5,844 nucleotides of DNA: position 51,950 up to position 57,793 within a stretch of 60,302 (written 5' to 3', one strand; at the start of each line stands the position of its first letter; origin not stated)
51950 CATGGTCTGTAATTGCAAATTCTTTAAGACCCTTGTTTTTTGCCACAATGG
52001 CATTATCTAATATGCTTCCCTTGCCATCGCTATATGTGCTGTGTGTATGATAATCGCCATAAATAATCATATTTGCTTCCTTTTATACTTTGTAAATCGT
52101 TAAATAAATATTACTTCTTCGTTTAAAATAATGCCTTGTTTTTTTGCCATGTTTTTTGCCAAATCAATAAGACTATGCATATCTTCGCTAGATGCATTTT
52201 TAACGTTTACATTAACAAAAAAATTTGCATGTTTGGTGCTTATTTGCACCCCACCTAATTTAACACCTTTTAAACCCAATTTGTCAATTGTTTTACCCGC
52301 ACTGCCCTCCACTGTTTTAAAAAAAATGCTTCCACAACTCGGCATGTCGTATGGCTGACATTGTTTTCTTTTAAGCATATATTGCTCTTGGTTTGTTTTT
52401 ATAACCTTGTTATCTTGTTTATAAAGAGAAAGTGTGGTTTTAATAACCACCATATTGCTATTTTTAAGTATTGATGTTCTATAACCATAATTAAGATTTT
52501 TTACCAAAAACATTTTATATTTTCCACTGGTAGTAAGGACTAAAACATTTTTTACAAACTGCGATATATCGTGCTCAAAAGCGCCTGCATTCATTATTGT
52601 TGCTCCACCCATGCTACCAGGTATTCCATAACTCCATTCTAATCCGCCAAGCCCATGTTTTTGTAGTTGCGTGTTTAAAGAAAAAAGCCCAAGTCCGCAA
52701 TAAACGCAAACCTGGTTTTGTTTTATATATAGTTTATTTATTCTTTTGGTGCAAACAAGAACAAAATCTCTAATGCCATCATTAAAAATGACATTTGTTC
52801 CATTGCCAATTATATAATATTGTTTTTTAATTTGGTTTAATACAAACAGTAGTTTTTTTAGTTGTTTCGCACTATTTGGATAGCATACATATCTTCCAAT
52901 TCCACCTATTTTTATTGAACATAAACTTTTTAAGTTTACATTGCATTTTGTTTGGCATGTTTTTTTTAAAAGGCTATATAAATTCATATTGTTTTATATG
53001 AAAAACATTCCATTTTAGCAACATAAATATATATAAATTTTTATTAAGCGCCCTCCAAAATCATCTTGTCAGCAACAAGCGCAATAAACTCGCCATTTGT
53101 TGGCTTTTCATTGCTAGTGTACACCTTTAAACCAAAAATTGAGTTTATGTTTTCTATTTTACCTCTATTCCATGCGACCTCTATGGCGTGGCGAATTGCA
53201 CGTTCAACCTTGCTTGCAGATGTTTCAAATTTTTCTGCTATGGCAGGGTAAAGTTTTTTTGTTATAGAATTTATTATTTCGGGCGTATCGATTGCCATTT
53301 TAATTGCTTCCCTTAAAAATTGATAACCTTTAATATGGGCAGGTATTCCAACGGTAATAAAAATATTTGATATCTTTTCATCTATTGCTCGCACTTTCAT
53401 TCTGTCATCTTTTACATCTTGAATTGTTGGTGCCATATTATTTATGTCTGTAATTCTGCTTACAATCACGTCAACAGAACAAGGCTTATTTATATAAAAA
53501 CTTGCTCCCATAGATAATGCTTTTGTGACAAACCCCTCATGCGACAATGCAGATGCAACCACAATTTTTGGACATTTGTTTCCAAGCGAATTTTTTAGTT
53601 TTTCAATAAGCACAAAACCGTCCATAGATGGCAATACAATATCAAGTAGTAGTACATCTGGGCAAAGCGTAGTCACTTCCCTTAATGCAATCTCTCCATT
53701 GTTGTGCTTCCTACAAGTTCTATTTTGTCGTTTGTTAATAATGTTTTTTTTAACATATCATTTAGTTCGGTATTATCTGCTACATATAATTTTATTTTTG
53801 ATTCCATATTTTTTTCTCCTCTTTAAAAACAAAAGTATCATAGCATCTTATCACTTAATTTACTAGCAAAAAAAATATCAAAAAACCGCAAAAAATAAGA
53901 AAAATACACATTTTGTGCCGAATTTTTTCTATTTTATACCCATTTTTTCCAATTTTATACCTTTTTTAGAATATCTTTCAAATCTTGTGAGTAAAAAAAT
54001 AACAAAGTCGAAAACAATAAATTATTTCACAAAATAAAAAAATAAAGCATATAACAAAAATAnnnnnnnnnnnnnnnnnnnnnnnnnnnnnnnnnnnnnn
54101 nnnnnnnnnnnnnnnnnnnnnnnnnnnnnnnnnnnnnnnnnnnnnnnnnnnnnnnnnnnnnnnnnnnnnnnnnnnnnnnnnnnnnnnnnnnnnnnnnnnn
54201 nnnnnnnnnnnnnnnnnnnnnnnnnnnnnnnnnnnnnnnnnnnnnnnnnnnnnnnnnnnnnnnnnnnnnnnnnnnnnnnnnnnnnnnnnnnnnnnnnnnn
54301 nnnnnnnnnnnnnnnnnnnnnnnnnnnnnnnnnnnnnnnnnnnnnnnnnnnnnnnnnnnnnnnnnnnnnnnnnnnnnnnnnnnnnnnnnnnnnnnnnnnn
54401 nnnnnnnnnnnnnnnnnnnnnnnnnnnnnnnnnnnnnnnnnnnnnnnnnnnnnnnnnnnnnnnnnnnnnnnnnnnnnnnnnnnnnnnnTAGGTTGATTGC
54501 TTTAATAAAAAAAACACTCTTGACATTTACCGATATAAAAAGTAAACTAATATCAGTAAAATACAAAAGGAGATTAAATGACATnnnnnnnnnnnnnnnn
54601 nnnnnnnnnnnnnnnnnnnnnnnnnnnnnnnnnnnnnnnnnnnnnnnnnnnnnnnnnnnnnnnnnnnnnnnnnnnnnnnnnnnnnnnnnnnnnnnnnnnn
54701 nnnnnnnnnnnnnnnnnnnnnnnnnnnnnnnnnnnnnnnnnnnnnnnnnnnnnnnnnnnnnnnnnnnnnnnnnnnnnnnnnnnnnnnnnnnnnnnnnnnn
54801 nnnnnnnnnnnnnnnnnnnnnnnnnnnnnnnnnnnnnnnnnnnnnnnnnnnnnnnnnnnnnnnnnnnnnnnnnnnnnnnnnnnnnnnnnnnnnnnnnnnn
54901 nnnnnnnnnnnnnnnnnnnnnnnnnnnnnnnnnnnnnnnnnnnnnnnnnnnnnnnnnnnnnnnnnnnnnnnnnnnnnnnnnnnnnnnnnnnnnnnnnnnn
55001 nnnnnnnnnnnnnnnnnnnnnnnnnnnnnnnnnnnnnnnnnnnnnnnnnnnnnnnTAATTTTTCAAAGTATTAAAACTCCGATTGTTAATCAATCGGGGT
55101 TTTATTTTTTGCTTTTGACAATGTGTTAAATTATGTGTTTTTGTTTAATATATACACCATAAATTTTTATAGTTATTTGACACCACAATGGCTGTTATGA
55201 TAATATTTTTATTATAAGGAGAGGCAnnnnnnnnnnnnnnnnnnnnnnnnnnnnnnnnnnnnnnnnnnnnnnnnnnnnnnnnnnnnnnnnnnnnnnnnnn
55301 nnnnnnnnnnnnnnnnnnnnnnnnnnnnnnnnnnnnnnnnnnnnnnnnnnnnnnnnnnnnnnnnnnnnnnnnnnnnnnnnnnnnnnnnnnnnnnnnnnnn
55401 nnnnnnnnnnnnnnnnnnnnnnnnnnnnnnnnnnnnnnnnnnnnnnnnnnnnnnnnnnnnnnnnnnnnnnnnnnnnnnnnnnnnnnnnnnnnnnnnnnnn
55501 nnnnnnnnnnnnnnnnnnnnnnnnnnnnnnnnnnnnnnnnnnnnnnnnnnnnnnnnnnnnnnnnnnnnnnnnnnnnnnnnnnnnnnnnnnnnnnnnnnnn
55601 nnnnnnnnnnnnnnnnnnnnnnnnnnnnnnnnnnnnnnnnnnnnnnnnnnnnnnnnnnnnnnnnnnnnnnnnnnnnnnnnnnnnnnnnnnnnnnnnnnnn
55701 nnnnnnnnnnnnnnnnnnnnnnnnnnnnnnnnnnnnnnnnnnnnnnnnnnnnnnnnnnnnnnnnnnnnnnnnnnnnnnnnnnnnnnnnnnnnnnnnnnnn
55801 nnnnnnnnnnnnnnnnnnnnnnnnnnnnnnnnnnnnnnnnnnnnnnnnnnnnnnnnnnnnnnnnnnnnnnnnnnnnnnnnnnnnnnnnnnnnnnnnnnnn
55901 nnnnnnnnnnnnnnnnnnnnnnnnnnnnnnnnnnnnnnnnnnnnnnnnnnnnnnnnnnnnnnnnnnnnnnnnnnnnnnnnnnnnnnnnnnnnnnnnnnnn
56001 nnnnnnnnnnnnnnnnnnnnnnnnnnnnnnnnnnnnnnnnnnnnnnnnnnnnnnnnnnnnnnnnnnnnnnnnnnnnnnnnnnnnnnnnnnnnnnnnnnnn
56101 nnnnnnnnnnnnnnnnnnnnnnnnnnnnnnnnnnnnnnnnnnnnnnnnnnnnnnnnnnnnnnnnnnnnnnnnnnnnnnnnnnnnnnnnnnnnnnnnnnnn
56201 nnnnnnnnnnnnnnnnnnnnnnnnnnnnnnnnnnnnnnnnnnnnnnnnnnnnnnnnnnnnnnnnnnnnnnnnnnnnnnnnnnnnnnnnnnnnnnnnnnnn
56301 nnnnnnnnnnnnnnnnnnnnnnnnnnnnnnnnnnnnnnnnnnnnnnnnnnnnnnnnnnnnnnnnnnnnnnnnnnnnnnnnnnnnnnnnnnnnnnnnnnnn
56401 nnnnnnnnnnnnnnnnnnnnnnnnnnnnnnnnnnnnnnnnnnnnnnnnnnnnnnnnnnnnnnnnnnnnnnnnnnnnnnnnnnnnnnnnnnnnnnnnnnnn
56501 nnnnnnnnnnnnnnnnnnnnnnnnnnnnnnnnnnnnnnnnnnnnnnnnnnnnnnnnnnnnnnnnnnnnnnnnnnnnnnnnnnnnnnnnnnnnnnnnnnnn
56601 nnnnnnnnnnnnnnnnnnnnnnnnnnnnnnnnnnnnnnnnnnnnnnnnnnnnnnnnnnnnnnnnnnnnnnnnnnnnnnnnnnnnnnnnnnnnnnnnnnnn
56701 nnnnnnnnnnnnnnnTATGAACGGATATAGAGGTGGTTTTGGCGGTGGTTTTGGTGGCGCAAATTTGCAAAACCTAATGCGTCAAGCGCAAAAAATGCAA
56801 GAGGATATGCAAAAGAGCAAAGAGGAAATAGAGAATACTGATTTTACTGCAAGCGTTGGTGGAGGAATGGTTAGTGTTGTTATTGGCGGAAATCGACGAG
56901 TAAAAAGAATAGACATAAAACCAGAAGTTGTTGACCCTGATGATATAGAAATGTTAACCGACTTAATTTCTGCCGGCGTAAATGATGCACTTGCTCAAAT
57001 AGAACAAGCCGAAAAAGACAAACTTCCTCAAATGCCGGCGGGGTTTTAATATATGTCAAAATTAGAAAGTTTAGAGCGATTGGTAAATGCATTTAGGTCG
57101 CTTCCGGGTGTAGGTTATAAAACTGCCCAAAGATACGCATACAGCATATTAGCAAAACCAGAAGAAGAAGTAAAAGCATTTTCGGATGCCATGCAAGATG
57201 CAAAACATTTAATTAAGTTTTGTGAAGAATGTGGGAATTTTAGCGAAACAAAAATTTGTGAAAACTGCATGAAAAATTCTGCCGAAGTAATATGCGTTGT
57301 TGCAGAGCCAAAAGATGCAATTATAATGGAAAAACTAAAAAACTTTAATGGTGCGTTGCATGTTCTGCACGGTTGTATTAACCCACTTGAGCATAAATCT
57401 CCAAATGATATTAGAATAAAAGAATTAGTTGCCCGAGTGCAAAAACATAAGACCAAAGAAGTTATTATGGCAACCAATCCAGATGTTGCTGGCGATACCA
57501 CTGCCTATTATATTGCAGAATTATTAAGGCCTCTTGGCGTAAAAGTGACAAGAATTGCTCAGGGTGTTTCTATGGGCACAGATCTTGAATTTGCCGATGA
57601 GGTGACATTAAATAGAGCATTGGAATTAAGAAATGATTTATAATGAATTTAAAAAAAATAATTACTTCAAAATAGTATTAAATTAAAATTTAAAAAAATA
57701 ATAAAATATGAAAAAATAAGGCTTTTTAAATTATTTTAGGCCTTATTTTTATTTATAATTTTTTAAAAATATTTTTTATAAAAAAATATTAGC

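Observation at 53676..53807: The master sporulation regulator spo0A is frameshifted inside its receiver domain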

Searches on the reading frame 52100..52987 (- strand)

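Call 8: search_protein_families(library=pfam, proteins=[window:52100-52987:-], max_evalue=0.01)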
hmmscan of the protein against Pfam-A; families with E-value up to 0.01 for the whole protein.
window:52100-52987:- (295 aa): 2 families
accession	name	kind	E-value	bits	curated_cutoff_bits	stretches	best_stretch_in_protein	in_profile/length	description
PF02873.21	MurB_C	-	6.6e-23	81.2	27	1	196-295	2-99/99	UDP-N-acetylenolpyruvoylglucosamine reductase, C-terminal domain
PF01565.28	FAD_binding_4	-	2e-16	60.4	26.4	1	33-157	3-135/139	FAD binding domain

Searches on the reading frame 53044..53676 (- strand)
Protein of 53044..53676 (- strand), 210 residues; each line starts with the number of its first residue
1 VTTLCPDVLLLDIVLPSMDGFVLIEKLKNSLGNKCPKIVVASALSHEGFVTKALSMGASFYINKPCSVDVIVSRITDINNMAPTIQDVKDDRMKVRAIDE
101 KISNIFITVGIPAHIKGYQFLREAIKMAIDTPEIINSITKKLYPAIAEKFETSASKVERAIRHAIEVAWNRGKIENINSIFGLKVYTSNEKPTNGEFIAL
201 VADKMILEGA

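Call 8: search_protein_families(library=pfam, proteins=[window:53044-53676:-], max_evalue=0.01)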
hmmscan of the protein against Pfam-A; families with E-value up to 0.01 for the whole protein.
window:53044-53676:- (210 aa): 2 families
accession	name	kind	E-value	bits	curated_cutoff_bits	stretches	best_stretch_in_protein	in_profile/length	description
PF08769.17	Spo0A_C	-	1.2e-40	138.2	25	1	102-204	1-103/104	Sporulation initiation factor Spo0A C terminal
PF00072.30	Response_reg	-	4.4e-12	46.6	30.2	1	6-75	43-110/111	Response regulator receiver domain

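Call 9: search_protein_families(library=ncbifam, proteins=[window:53044-53676:-], max_evalue=0.01)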
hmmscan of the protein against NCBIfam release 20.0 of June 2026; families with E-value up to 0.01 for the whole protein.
window:53044-53676:- (210 aa): 63 families (the best 25 are shown)
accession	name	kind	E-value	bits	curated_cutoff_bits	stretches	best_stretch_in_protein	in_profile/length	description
TIGR02875.1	spore_0_A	equivalog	5.4e-68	229.1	200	1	6-208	49-258/262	sporulation transcription factor Spo0A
NF053854.1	RespRegPhoBBctds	equivalog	1.9e-10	40.5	270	1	7-86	43-122/225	two-component system response regulator PhoB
NF007135.0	PRK09581.1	equivalog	9.3e-10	37.9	474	1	6-96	47-137/457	PleD family two-component system response regulator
NF041733.1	resp_reg_CseB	equivalog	1.7e-09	37.4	350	1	5-82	44-118/228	two-component system response regulator CseB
TIGR02154.1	PhoB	equivalog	7.3e-09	35.2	296.2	1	5-79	46-120/226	phosphate regulon transcriptional regulator PhoB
NF001965.0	PRK00742.1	subfamily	1.7e-08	34.1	293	1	2-97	46-139/357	chemotaxis-specific protein-glutamate methyltransferase CheB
NF045991.1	RespRegCtrARhodob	equivalog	1.8e-08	34.4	350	1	7-78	46-115/224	response regulator transcription factor CtrA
NF011896.0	PRK15369.1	equivalog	2.8e-08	33.6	242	1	4-81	48-123/211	two component system response regulator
NF051850.1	RespRegRprY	equivalog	5e-08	32.6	370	1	7-78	50-119/234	response regulator transcription factor RprY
NF040689.1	MtrAB_MtrA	equivalog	5.2e-08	32.5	300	1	4-76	41-110/219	MtrAB system response regulator MtrA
NF045944.1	ResRegRpaBCyano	equivalog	1.3e-07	31.3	330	1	5-87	41-120/229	response regulator transcription factor RpaB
NF052445.1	RespRegMctR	equivalog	1.3e-07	31.3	300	1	4-79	46-119/205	two-component system response regulator MctR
NF041209.1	resp_regPieR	equivalog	4.5e-07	29.7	450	1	7-92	46-128/231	two component system response regulator PieR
NF041367.1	CheY_Halo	equivalog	5.9e-07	29.9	200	1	5-78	42-113/114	chemotaxis protein CheY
NF009206.0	PRK12555.1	subfamily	7.8e-07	28.4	342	1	3-68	44-108/340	chemotaxis-specific protein-glutamate methyltransferase CheB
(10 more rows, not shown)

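Call 10: find_encoding_contigs(protein=window:53047-53676:-, flank=3000, max_places=10)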
Protein seq(210 aa) (210 aa): no gene with exactly this product is on record in the collection.

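Call 21: list_cluster_members(proteins=[P0001, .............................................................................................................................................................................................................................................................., window:53047-53634:-, window:53047-53625:-, window:53047-53613:-, window:53047-53562:-, window:53047-53511:-, window:53047-53547:-])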
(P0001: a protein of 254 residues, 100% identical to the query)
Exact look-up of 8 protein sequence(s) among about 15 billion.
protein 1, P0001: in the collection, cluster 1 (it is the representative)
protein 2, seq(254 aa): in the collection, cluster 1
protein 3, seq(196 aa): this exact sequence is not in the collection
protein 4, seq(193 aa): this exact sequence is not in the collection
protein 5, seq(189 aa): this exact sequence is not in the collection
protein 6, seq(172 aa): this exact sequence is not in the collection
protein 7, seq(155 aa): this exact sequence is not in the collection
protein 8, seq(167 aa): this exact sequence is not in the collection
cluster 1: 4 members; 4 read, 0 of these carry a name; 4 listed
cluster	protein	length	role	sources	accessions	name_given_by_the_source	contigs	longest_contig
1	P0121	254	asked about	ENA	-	-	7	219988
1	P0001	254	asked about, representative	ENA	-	-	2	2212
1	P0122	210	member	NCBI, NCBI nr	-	-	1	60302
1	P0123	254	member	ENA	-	-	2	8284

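Call 24: find_encoding_contigs(protein=P0121, flank=10000, max_places=10)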
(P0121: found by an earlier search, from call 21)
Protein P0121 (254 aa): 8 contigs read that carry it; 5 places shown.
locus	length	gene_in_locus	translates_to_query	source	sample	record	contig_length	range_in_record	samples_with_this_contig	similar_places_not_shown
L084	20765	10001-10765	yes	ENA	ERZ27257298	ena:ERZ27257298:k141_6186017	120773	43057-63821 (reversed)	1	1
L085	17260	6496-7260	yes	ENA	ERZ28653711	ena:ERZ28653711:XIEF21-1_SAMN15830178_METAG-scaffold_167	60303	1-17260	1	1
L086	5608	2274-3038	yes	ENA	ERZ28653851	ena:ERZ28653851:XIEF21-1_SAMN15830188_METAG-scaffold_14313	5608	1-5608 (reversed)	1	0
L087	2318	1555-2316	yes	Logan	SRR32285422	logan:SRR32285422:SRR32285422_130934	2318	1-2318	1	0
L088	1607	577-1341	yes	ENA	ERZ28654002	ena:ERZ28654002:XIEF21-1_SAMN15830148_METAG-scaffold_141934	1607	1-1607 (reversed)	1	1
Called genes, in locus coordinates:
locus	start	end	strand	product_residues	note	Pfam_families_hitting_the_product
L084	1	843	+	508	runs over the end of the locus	PF12673:SipL (faint)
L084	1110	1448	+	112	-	PF18895:T4SS_pilin (weak)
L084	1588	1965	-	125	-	PF03703:bPH_2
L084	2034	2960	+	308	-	-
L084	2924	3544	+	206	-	PF01741:MscL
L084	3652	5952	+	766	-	PF19732:SpoIIE_N, PF07228:SpoIIE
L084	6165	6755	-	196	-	PF21176:RecR_HhH, PF01751:Toprim, PF13662:Toprim_4, PF21175:RecR_C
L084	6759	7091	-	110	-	PF02575:YbaB_DNA_bd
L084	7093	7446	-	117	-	-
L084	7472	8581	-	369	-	PF05496:RuvB_N (faint), PF13177:DNA_pol3_delta2, PF00004:AAA, PF13401:AAA_22 (faint), PF22608:DNAX_ATPase_lid, PF12169:DNA_pol3_gamma3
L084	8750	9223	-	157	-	-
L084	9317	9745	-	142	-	-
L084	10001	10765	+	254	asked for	PF00072:Response_reg, PF08769:Spo0A_C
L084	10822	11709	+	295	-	PF01565:FAD_binding_4, PF02873:MurB_C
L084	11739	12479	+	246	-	PF02811:PHP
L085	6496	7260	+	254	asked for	PF00072:Response_reg, PF08769:Spo0A_C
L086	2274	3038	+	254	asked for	PF00072:Response_reg, PF08769:Spo0A_C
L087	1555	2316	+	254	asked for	PF00072:Response_reg, PF08769:Spo0A_C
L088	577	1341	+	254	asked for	PF00072:Response_reg, PF08769:Spo0A_C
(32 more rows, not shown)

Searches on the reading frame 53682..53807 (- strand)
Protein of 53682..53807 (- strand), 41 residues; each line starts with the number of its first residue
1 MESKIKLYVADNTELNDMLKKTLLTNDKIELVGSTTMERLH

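Call 8: search_protein_families(library=pfam, proteins=[window:53682-53807:-], max_evalue=0.01)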
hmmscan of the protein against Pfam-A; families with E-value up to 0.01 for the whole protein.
window:53682-53807:- (41 aa): 0 families

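Call 18: find_encoding_contigs(protein=window:53685-53807:-, flank=10000, max_places=10)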
Protein seq(41 aa) (41 aa): no gene with exactly this product is on record in the collection.

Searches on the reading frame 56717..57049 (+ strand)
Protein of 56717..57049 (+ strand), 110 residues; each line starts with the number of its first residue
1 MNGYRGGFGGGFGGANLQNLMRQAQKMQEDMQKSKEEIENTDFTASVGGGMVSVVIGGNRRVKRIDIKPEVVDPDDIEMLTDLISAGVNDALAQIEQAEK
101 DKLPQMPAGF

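Call 9: search_protein_families(library=ncbifam, proteins=[window:56717-57049:+], max_evalue=0.01)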
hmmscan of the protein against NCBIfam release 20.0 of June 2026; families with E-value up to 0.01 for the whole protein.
window:56717-57049:+ (110 aa): 2 families
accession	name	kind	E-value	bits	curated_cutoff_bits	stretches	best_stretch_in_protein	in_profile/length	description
TIGR00103.1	DNA_YbaB_EbfC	equivalog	8.3e-27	93.3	49.45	1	12-104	3-95/104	YbaB/EbfC family nucleoid-associated protein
NF011218.0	PRK14625.1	equivalog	1.8e-14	54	151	1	16-99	3-86/109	hypothetical protein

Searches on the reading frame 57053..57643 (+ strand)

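Call 9: search_protein_families(library=ncbifam, proteins=[window:57053-57643:+], max_evalue=0.01)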
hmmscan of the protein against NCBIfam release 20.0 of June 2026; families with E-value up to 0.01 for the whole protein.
window:57053-57643:+ (196 aa): 1 family
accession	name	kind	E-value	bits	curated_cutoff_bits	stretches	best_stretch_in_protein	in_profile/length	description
TIGR00615.1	recR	equivalog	9.4e-68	227.5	162.55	1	4-193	4-195/196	recombination mediator RecR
